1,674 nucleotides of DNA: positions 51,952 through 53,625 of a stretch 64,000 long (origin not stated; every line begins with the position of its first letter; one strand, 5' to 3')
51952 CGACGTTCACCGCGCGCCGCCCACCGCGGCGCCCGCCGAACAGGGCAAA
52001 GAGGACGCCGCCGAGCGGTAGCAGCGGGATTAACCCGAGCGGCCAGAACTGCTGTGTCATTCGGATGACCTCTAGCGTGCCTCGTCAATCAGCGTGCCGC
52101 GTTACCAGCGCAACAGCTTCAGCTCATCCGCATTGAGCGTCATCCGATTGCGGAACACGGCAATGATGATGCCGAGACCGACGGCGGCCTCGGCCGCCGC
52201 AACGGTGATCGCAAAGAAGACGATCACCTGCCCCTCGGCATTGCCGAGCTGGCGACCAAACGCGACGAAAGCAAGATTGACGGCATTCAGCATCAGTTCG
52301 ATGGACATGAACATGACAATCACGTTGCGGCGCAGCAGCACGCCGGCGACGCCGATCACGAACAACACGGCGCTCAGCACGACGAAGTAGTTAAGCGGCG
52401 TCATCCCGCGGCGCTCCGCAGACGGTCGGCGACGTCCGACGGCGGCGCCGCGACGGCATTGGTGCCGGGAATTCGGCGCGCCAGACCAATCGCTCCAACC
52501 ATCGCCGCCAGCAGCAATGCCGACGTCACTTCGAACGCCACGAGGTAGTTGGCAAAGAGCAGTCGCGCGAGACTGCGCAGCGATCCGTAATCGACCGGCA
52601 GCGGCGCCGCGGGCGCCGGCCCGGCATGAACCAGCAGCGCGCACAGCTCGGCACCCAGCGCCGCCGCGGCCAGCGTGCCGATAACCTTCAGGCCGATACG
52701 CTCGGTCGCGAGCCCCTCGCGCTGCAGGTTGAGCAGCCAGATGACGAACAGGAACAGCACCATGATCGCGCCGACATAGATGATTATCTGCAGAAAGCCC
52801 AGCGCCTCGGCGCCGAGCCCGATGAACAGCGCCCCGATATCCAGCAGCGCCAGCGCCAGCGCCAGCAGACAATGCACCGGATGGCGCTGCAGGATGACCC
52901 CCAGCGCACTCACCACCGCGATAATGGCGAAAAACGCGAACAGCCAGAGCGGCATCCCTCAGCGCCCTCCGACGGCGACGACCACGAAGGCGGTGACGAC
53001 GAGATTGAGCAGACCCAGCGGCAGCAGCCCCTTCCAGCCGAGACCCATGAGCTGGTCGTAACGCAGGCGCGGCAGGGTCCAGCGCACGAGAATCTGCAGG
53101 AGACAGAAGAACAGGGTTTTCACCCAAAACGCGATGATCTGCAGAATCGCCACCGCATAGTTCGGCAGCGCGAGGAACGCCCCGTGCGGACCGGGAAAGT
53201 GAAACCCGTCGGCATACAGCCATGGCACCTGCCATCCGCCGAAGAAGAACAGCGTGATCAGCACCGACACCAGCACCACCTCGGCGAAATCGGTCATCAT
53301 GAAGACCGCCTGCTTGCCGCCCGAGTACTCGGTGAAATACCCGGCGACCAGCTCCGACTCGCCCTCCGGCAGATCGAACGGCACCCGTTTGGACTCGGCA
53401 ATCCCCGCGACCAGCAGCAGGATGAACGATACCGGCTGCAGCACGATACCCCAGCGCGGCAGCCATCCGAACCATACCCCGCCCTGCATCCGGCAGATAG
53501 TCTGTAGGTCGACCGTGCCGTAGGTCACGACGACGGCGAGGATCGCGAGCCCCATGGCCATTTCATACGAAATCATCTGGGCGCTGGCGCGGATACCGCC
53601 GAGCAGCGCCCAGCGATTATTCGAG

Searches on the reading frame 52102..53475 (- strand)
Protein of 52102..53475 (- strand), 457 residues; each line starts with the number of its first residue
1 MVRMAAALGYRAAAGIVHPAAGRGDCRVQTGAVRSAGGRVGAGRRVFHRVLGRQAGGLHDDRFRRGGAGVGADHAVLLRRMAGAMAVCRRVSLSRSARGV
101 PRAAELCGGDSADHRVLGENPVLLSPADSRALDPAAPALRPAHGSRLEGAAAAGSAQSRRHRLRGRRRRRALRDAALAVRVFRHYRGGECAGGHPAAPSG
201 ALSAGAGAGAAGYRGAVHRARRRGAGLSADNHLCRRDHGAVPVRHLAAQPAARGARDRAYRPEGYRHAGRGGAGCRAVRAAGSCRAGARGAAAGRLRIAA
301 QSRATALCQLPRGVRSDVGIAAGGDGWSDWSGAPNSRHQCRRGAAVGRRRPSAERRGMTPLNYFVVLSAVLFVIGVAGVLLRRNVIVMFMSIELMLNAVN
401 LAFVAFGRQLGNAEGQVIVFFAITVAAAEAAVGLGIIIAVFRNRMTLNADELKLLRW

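Call 19: search_protein_families(library=pfam, proteins=[window:52102-53475:-], max_evalue=0.00001)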
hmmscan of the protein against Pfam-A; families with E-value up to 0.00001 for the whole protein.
window:52102-53475:- (457 aa): 1 family
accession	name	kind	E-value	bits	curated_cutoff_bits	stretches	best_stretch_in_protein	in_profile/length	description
PF00420.29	Oxidored_q2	-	5.5e-29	100.2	26.1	1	364-457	2-95/95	NADH-ubiquinone/plastoquinone oxidoreductase chain 4L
